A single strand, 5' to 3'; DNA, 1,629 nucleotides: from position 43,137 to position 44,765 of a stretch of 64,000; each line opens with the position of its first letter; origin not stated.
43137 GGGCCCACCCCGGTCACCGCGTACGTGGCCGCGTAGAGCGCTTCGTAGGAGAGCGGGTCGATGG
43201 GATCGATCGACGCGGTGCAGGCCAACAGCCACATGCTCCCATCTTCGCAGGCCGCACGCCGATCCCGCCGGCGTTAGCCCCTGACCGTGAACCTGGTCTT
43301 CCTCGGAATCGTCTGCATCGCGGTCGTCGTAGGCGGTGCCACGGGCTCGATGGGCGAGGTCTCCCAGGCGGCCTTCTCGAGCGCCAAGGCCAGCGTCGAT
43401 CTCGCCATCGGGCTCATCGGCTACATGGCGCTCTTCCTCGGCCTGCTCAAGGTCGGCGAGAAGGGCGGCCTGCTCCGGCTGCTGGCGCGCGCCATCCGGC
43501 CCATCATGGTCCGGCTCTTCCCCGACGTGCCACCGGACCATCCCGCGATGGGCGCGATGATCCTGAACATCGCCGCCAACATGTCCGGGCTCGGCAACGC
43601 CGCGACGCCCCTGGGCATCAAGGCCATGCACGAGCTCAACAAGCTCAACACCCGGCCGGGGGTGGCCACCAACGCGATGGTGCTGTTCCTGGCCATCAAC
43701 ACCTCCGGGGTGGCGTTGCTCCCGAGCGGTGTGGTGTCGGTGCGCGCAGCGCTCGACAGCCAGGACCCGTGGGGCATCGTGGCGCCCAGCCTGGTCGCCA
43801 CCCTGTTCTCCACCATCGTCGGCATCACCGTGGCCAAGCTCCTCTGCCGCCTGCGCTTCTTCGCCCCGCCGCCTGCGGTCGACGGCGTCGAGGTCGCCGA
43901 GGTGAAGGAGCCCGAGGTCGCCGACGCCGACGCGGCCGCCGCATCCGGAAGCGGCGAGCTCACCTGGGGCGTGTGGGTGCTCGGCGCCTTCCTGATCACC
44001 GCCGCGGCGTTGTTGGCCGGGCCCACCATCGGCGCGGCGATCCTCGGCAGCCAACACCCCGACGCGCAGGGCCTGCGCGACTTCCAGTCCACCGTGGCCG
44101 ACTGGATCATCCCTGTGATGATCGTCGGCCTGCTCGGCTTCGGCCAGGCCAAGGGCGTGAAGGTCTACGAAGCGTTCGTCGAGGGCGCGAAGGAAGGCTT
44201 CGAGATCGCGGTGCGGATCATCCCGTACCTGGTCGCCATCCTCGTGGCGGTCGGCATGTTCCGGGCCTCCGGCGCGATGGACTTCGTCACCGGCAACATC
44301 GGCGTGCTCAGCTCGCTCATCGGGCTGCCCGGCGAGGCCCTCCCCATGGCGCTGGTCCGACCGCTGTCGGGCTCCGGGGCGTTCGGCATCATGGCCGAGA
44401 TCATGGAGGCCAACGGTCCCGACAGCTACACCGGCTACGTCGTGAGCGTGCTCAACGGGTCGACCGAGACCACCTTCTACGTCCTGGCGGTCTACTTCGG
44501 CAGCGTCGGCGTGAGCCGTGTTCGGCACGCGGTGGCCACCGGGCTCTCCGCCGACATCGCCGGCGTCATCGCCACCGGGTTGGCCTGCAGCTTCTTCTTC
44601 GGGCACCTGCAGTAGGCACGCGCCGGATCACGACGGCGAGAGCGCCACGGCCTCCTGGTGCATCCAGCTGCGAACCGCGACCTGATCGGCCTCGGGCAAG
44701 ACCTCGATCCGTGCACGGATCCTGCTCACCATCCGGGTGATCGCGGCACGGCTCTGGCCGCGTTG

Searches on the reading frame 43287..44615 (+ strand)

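Call 28: search_protein_families(library=ncbifam, proteins=[window:43287-44615:+], max_evalue=1e-20)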
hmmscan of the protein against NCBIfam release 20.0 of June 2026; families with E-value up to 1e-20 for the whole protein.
window:43287-44615:+ (442 aa): 0 families

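Call 57: search_protein_families(library=pfam, proteins=[window:43287-44615:+], max_evalue=0.00001)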
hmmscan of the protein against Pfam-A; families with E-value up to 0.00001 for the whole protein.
window:43287-44615:+ (442 aa): 1 family
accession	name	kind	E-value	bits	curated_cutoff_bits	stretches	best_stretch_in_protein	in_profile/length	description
PF07670.19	Gate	-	2.2e-19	70.3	29.6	2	41-151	2-99/104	Nucleoside recognition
